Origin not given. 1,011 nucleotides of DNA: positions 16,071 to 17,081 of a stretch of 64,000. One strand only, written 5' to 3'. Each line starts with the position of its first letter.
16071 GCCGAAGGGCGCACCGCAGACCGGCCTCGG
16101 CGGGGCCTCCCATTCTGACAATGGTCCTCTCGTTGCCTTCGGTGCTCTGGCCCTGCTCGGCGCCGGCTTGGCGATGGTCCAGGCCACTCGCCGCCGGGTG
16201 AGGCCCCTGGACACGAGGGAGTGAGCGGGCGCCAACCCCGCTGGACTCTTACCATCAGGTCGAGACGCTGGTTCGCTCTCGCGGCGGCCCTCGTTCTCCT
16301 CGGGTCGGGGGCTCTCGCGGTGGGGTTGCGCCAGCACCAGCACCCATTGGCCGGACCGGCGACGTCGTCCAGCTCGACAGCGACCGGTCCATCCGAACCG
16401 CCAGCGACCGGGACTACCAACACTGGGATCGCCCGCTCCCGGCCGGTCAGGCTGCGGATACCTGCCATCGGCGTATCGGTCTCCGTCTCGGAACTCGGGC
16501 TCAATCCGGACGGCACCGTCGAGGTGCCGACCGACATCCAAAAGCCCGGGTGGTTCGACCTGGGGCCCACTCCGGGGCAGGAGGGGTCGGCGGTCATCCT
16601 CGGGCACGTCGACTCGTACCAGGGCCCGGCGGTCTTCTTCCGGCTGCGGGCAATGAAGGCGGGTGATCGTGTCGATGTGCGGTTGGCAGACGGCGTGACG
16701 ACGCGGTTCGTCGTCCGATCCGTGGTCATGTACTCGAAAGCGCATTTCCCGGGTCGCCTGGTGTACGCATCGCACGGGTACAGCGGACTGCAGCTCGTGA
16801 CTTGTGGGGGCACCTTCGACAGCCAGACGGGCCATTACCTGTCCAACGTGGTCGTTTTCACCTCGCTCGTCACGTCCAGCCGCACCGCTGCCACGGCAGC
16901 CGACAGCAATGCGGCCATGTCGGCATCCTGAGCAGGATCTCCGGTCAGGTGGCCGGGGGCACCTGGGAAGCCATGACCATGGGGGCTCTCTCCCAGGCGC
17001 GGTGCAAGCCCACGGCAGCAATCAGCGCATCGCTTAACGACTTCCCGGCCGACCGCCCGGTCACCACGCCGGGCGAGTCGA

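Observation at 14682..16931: Class F sortase with a dedicated substrate built from six CX12-16C glycine-rich loops and a non-canonical APQTG sorting signal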

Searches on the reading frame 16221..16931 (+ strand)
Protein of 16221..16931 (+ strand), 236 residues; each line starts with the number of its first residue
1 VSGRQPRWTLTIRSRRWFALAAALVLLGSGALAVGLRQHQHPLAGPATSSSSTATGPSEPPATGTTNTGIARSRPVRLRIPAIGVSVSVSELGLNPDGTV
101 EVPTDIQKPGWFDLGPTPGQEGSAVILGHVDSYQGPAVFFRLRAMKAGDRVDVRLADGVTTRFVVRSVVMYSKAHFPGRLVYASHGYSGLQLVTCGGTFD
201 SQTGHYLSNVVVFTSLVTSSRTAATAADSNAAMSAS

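Call 3: search_protein_families(library=pfam, proteins=[window:16221-16931:+], max_evalue=1)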
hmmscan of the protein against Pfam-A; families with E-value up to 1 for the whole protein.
window:16221-16931:+ (236 aa): 1 family
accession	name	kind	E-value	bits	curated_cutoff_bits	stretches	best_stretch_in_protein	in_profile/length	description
PF04203.18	Sortase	-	8.8e-21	74.4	26.6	1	78-217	1-125/125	Sortase domain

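Call 4: search_protein_families(library=ncbifam, proteins=[window:16221-16931:+], max_evalue=1)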
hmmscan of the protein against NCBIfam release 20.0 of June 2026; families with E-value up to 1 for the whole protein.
window:16221-16931:+ (236 aa): 6 families
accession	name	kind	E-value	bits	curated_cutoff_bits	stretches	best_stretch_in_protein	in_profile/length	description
NF033748.1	class_F_sortase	subfamily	9.7e-52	174.7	166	1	69-216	5-154/155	class F sortase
TIGR03784.1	marine_sortase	equivalog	0.00015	21.4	158.25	1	109-201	78-161/174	class GN sortase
TIGR01076.1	sortase_fam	subfamily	0.0032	17.3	39.35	1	116-196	36-112/136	sortase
NF033747.1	class_E_sortase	subfamily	0.0093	15.8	160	1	75-168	71-157/211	class E sortase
TIGR03931.1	T7SS_Rv3446c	hypoth_equivalog_domain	0.039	14.3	47.6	1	17-81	1-72/194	type VII secretion-associated protein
NF058671.1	sortase_SrtD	exception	0.051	13.2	140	1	110-169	92-145/187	class D sortase, LPxTATN-specific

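Call 20: search_solved_structures(query=window:16221-16931:+, max_evalue=0.01, show_alignments=2)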
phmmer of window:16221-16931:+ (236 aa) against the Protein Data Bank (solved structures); distinct sequences matched with E-value up to 0.01: 0.

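Call 64: search_protein_representatives(protein=window:16221-16928:+)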
Query: 236 residues. Proteins with E-value up to 0.001 (for the whole library): 12733; up to 1e-10: 8665; up to 1e-30: 1007. The best 150 are listed.
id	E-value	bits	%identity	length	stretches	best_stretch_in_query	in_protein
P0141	9.1e-78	277.3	61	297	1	11-229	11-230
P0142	5.4e-74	265.0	61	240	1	13-231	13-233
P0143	2.2e-70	253.1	58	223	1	8-222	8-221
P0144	3.7e-65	236.1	55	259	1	11-222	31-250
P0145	1.0e-63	231.4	58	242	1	14-221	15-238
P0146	6.5e-61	222.2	55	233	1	14-223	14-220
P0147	1.7e-59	217.6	57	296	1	14-201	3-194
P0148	1.0e-57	211.7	60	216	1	12-217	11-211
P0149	1.1e-57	211.6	56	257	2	42-219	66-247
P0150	1.8e-56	207.7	59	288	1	51-220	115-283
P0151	1.5e-55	204.7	76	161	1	78-201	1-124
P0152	1.7e-55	204.5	53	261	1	11-217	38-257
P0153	2.9e-55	203.7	49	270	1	12-225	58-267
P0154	1.9e-53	197.8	55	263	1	37-216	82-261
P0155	8.3e-53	195.7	53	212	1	19-217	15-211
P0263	8.9e-40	153.1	45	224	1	22-217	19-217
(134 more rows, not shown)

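Call 69: search_solved_structures(query=A4, max_evalue=0.1, show_alignments=3)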
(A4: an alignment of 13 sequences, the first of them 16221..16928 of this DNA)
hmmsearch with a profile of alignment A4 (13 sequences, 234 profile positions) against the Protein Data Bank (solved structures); distinct sequences matched with E-value up to 0.1: 11.
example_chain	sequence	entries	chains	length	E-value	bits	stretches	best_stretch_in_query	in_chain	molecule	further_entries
8t28_A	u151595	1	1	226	5e-08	36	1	74-196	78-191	Class C sortase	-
7cg9_A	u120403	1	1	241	4.2e-05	26.4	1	54-196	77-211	Class C sortase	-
2kw8_A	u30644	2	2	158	4.5e-05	26.3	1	63-203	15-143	LPXTG-site transpeptidase family protein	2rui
3o0p_A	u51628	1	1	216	0.0011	21.8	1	78-197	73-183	Sortase family protein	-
3g66_A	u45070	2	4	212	0.0012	21.6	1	116-197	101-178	Sortase C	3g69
4d70_A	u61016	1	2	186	0.0019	21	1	110-196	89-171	SORTASE FAMILY PROTEIN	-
7cfj_A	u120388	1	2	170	0.0046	19.7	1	121-219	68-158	Class A sortase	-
7f87_A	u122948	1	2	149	0.0047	19.7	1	121-220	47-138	Class A sortase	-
4d7w_A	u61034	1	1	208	0.024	17.4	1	79-197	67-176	SORTASE FAMILY PROTEIN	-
7s54_A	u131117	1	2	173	0.077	15.7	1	78-225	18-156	Class A sortase, sortase A chimera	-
7fjs_L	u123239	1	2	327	0.083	15.6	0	144-185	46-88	T6 light chain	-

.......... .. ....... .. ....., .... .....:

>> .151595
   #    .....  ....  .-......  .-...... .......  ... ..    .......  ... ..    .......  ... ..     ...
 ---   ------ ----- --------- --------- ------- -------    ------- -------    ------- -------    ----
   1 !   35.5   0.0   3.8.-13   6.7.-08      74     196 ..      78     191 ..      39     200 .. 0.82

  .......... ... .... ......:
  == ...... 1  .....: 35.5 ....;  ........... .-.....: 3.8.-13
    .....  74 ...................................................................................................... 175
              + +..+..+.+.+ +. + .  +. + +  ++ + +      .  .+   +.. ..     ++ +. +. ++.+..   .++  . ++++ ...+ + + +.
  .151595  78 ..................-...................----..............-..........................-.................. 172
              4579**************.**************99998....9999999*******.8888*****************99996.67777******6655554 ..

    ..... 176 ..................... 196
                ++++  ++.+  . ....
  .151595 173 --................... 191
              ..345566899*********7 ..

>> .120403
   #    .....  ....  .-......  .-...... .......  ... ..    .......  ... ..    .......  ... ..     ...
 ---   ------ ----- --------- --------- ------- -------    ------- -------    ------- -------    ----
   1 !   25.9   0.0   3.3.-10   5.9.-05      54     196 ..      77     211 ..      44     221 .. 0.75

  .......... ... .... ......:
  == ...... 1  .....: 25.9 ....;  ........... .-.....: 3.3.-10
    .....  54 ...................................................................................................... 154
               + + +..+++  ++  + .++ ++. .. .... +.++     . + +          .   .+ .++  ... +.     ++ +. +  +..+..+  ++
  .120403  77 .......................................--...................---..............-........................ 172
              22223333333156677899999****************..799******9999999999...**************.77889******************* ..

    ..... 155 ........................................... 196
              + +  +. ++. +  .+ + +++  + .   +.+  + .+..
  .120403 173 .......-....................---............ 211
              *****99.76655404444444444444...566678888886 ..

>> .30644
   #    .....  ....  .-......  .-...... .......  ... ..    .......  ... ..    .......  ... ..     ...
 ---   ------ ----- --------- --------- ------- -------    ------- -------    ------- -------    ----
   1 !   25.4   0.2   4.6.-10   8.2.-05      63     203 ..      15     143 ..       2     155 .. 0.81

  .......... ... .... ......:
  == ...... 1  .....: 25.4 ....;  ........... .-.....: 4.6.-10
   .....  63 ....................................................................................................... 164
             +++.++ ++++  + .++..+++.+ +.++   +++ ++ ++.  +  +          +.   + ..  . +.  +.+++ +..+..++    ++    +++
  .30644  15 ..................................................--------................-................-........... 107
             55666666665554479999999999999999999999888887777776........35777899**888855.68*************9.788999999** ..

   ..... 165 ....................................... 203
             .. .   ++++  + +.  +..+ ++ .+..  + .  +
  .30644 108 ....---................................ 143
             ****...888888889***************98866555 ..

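Call 77: find_homologous_proteins(query=P0263, max_evalue=1e-20)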
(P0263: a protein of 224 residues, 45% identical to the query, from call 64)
Query P0263 (224 aa): 3887 proteins with E <= 1e-20 among 8000 candidates; the best 120 are listed.
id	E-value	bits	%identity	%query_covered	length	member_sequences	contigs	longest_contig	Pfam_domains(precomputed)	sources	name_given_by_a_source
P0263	9.0e-140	482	100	100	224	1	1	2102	PF04203.19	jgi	jgi:hypothetical protein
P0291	1.3e-78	282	65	92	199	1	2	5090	PF04203.19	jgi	jgi:sortase (surface protein transpeptidase)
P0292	6.3e-61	224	66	64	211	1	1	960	PF04203.19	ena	-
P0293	8.4e-60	220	65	65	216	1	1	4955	PF04203.19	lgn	-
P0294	1.0e-59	220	62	69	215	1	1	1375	PF04203.19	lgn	-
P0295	2.7e-59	219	55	92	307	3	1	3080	PF05901.17,PF04203.19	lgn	-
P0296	6.8e-59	217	67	67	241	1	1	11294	PF04203.19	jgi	jgi:hypothetical protein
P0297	5.3e-58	215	65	63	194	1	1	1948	PF04203.19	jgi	jgi:sortase (surface protein transpeptidase)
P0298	8.6e-58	214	52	89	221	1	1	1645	PF04203.19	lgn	-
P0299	1.7e-57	213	50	96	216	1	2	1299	PF04203.19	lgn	-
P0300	2.9e-57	212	66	67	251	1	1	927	PF04203.19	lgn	-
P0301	1.2e-56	210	64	67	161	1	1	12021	PF04203.19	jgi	jgi:sortase (surface protein transpeptidase)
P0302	1.3e-56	210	59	69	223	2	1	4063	PF04203.19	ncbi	ncbi:MAG: class F sortase [Pseudonocardiaceae bacterium]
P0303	2.0e-56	209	64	63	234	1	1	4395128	PF04203.19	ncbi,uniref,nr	ncbi:class F sortase [Pengzhenrongella sicca]|uniref:Class F sortase n=1 Tax=Pengzhenrongella sicca 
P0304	4.4e-56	208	62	63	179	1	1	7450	PF04203.19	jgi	jgi:LPXTG-site transpeptidase (sortase) family protein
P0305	5.6e-56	208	60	76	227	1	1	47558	PF04203.19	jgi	jgi:hypothetical protein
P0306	1.1e-55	207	51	89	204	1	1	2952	PF04203.19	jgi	jgi:LPXTG-site transpeptidase (sortase) family protein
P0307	2.2e-55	206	54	83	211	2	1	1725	PF04203.19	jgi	jgi:hypothetical protein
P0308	2.8e-55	206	51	89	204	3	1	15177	PF04203.19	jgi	jgi:sortase (surface protein transpeptidase)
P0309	4.2e-55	205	49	92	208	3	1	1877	PF04203.19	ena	-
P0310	6.9e-55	204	58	77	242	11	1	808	PF04203.19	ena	-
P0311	7.6e-55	204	60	68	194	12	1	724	PF04203.19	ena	-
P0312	8.2e-55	204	60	68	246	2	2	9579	PF04203.19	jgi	jgi:hypothetical protein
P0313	9.8e-55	204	61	69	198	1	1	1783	PF04203.19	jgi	jgi:sortase (surface protein transpeptidase)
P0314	1.1e-54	204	61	66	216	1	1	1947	PF04203.19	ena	-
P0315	1.4e-54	203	52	92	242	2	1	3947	PF04203.19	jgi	jgi:hypothetical protein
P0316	1.6e-54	203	52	87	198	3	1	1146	PF04203.19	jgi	-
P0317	1.8e-54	203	62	67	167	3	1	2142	PF04203.19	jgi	jgi:sortase (surface protein transpeptidase)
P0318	2.1e-54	203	49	90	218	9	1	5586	PF04203.19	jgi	jgi:hypothetical protein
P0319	2.4e-54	203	62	66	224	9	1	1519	PF04203.19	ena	-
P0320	2.8e-54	202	58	69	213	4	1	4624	PF04203.19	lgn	-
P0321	2.9e-54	202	59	74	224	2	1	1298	PF04203.19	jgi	jgi:Sortase domain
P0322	3.1e-54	202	52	86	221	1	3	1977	PF04203.19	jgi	jgi:sortase (surface protein transpeptidase)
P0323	3.5e-54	202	52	85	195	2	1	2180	PF04203.19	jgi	jgi:sortase (surface protein transpeptidase)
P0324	4.8e-54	202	62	64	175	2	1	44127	PF04203.19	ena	-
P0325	5.9e-54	201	49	93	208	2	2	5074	PF04203.19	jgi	jgi:sortase (surface protein transpeptidase)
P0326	6.1e-54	201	60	67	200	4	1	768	PF04203.19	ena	-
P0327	6.3e-54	201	51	94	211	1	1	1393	PF04203.19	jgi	jgi:sortase (surface protein transpeptidase)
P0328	8.2e-54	201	60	67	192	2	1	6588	PF04203.19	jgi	jgi:sortase (surface protein transpeptidase)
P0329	9.0e-54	201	63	66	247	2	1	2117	PF04203.19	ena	-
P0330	9.0e-54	201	50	94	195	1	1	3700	PF04203.19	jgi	jgi:sortase (surface protein transpeptidase)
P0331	9.9e-54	201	61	67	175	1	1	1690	PF04203.19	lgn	-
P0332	1.1e-53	200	64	59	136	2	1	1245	PF04203.19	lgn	-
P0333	1.2e-53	200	60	66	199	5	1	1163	PF04203.19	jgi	jgi:sortase (surface protein transpeptidase)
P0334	1.2e-53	200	56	71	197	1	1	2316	PF04203.19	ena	-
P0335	1.5e-53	200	51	89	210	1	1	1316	PF04203.19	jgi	-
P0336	1.8e-53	200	61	65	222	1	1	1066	PF04203.19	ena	-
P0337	2.1e-53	199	53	89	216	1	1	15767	PF04203.19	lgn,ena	-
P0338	2.2e-53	199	62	66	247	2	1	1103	PF04203.19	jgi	-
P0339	2.5e-53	199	58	64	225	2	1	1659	PF04203.19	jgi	jgi:sortase family protein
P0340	3.2e-53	199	59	72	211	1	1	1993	PF04203.19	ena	-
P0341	3.3e-53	199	61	67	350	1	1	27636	PF04203.19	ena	-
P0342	3.6e-53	199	58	67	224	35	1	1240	PF04203.19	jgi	jgi:sortase (surface protein transpeptidase)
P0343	4.4e-53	198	59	65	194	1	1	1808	PF04203.19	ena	-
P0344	5.2e-53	198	50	92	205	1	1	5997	PF04203.19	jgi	jgi:hypothetical protein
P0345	5.5e-53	198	55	68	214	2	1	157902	PF04203.19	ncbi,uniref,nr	ncbi:class F sortase [Lentzea xinjiangensis]|uniref:class F sortase n=1 Tax=Lentzea xinjiangensis Ta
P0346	5.8e-53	198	50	94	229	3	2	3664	PF04203.19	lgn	-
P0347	6.5e-53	198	53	78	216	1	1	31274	PF04203.19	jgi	jgi:LPXTG-site transpeptidase (sortase) family protein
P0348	7.7e-53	198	62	64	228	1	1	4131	PF04203.19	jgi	jgi:hypothetical protein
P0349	7.7e-53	198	61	67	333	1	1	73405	PF13338.13,PF04203.19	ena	-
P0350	7.9e-53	198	57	71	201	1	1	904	PF04203.19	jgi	jgi:hypothetical protein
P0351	8.5e-53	197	61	67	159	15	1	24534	PF04203.19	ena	-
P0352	8.6e-53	197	60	67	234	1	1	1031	PF04203.19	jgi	jgi:Sortase domain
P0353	9.4e-53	197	59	66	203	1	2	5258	PF04203.19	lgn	-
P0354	9.5e-53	197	49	89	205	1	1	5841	PF04203.19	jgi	jgi:sortase (surface protein transpeptidase)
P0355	1.1e-52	197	65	66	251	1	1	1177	PF04203.19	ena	-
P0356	1.1e-52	197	61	67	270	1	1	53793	PF04203.19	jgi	jgi:sortase (surface protein transpeptidase)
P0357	1.1e-52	197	58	67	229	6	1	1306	PF04203.19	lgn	-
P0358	1.2e-52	197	51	88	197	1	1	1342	PF04203.19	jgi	jgi:hypothetical protein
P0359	1.2e-52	197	51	90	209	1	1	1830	PF04203.19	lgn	-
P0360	1.2e-52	197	50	90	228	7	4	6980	PF04203.19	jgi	jgi:Sortase domain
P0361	1.2e-52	197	52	88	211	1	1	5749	PF04203.19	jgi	-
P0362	1.2e-52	197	61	66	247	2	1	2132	PF04203.19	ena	-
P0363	1.2e-52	197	49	88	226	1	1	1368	PF04203.19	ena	-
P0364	1.3e-52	197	60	64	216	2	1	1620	PF04203.19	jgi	jgi:hypothetical protein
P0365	1.3e-52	197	59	69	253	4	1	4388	PF04203.19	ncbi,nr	ncbi:MAG TPA: class F sortase [Pseudonocardia sp.]|nr:class F sortase [Pseudonocardia sp.]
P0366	1.4e-52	197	59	68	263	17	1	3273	PF04203.19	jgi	jgi:hypothetical protein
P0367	1.5e-52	197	55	66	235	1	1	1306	PF04203.19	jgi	jgi:hypothetical protein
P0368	1.5e-52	197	57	76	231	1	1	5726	PF04203.19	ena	-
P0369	1.5e-52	197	58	75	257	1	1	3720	PF04203.19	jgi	jgi:hypothetical protein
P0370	1.5e-52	197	59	64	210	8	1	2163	PF04203.19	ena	-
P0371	1.6e-52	197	50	96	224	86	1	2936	PF04203.19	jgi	jgi:sortase (surface protein transpeptidase)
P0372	1.6e-52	197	59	68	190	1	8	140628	PF04203.19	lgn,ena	-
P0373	1.7e-52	196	53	81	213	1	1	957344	PF04203.19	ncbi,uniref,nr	ncbi:class F sortase [Cellulomonas fengjieae]|uniref:class F sortase n=1 Tax=Cellulomonas fengjieae 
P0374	1.8e-52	196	61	67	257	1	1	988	PF04203.19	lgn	-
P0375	1.9e-52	196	48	90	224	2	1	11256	PF04203.19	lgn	-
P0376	2.0e-52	196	60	71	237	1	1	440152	PF04203.19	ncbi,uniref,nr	ncbi:class F sortase [Blastococcus capsensis]|uniref:class F sortase n=1 Tax=Blastococcus capsensis 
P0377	2.1e-52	196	51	94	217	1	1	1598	PF04203.19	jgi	jgi:sortase (surface protein transpeptidase)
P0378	2.3e-52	196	61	66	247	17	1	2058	PF04203.19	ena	-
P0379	2.4e-52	196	58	70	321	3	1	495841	PF04203.19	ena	-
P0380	2.7e-52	196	61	65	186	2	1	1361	PF04203.19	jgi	jgi:sortase (surface protein transpeptidase)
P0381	2.7e-52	196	50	90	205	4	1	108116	PF04203.19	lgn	-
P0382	2.7e-52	196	59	67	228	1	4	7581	PF04203.19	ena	-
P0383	3.0e-52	196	53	83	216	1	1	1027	PF04203.19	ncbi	-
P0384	3.0e-52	196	61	66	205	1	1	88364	PF04203.19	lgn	-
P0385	3.0e-52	196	50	90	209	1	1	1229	PF04203.19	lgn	-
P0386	3.3e-52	196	53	76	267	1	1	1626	PF04203.19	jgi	jgi:sortase (surface protein transpeptidase)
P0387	3.3e-52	196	59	67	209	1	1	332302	PF04203.19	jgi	jgi:hypothetical protein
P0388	3.3e-52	196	60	64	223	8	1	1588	PF04203.19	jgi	jgi:hypothetical protein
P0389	3.6e-52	195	51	88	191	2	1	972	PF04203.19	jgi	jgi:sortase (surface protein transpeptidase)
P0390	3.8e-52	195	59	68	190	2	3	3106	PF04203.19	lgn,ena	-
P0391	3.9e-52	195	58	68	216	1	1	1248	PF04203.19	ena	-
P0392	4.2e-52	195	52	90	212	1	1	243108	PF04203.19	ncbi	ncbi:class F sortase [Modestobacter sp. SYSU DS0290]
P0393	4.4e-52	195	61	66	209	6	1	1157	PF04203.19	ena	-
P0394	4.6e-52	195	55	75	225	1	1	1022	PF04203.19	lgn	-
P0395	4.7e-52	195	61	63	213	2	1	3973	PF04203.19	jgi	jgi:hypothetical protein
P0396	4.9e-52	195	59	64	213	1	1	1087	PF04203.19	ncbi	-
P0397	4.9e-52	195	59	69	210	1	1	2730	PF04203.19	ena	-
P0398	5.8e-52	195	60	64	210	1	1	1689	PF04203.19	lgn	-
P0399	5.9e-52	195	56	68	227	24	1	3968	PF04203.19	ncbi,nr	ncbi:MAG TPA: class F sortase [Actinomycetes bacterium]|nr:class F sortase [Actinomycetes bacterium]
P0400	6.0e-52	195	60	67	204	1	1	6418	PF04203.19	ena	-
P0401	6.3e-52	195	53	87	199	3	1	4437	PF04203.19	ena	-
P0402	6.4e-52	195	60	67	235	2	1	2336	PF04203.19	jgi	jgi:sortase (surface protein transpeptidase)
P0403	6.7e-52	195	59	68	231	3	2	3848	PF04203.19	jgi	jgi:Sortase domain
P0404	7.1e-52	194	61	67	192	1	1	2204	PF04203.19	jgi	jgi:sortase (surface protein transpeptidase)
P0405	7.3e-52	194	58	67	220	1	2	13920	PF04203.19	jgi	jgi:sortase family protein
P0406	7.3e-52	194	54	90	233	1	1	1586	PF04203.19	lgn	-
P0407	8.0e-52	194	55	75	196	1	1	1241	PF04203.19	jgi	jgi:hypothetical protein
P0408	8.8e-52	194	50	93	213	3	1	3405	PF04203.19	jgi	jgi:hypothetical protein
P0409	8.8e-52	194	59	66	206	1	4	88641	PF04203.19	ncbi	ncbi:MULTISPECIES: class F sortase [unclassified Modestobacter]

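Call 78: find_encoding_contigs(protein=P0303, flank=3000, max_places=1)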
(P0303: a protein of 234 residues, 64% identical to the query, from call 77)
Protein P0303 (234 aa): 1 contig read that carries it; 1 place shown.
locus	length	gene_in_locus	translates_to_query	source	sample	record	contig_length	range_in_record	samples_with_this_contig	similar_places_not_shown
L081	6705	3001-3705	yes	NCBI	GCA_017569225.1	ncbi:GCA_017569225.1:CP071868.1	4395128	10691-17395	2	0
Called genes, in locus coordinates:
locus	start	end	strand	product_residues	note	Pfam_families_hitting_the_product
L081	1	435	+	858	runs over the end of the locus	PF00521:DNA_topoisoIV, PF03989:DNA_gyraseA_C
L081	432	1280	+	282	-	-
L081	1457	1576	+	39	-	-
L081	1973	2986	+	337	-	-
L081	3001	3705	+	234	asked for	PF04203:Sortase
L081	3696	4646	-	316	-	PF14257:DUF4349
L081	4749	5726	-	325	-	-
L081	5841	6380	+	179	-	PF00160:Pro_isomerase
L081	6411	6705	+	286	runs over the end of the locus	PF01694:Rhomboid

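Call 79: find_encoding_contigs(protein=P0345, flank=3000, max_places=1)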
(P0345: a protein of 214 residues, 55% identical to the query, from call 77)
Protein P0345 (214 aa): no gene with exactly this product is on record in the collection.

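Call 80: find_encoding_contigs(protein=P0373, flank=3000, max_places=1)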
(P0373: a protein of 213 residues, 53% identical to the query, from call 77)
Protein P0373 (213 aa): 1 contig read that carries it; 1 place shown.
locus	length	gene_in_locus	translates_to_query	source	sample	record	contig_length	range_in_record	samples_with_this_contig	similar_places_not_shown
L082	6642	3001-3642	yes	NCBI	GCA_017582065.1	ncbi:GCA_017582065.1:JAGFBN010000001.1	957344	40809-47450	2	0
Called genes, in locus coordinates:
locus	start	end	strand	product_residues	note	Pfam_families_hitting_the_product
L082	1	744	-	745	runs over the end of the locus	PF13449:Phytase-like, PF03009:GDPD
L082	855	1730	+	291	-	PF05368:NmrA, PF13460:NAD_binding_10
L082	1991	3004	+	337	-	PF11999:Ice_binding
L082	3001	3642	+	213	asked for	PF04203:Sortase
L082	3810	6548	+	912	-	PF00171:Aldedh, PF00465:Fe-ADH, PF13685:Fe-ADH_2 (weak), PF25137:ADH_Fe_C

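Call 81: find_encoding_contigs(protein=P0376, flank=3000, max_places=1)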
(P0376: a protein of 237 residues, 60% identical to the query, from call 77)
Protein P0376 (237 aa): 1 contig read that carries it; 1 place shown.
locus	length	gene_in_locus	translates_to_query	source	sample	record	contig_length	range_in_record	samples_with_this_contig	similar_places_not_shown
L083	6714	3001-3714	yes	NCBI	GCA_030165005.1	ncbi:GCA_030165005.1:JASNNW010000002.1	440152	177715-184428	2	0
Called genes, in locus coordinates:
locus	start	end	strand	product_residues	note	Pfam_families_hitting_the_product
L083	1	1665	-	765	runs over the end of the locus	PF12838:Fer4_7 (faint), PF13534:Fer4_17 (faint), PF00037:Fer4 (faint), PF12797:Fer4_2 (faint), PF13183:Fer4_8 (weak), PF13187:Fer4_9, PF13237:Fer4_10 (weak), PF02754:CCG, +1 more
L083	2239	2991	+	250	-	PF07452:CHRD (faint)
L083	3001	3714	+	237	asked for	PF04203:Sortase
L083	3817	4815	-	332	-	PF13338:AbiEi_4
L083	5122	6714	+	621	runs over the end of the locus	PF00012:HSP70, PF06723:MreB_Mbl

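Call 85: search_protein_families(library=ncbifam, proteins=[L081:1973-2983:+, L082:1991-3001:+, L083:2239-2988:+], max_evalue=0.01)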
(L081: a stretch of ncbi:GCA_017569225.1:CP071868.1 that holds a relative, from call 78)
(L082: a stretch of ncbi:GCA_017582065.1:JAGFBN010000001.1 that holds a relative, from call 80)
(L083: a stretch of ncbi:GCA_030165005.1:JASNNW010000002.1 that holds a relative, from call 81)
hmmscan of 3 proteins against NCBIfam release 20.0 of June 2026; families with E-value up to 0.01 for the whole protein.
L081:1973-2983:+ (337 aa): 3 families
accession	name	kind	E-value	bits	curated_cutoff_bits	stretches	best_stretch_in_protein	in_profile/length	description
NF045625.1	IBP_CFB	equivalog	6.4e-32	110.9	400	1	36-237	61-274/275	ice-binding protein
NF058571.1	GVDTG_CTERM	domain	1e-05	25.7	29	1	290-334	1-44/44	GVDTG sorting domain-containing protein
NF003377.0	PRK04452.1-3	subfamily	0.0099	14.9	527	0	215-287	328-401/432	acetyl-CoA decarbonylase/synthase complex subunit delta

L082:1991-3001:+ (337 aa): 1 family
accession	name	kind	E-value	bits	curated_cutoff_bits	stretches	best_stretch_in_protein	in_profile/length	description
NF045625.1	IBP_CFB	equivalog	3.5e-19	69.2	400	1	41-238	64-274/275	ice-binding protein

L083:2239-2988:+ (250 aa): 1 family
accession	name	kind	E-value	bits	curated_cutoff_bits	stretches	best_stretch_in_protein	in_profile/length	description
NF058571.1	GVDTG_CTERM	domain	5.8e-07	29.7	29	1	205-244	1-44/44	GVDTG sorting domain-containing protein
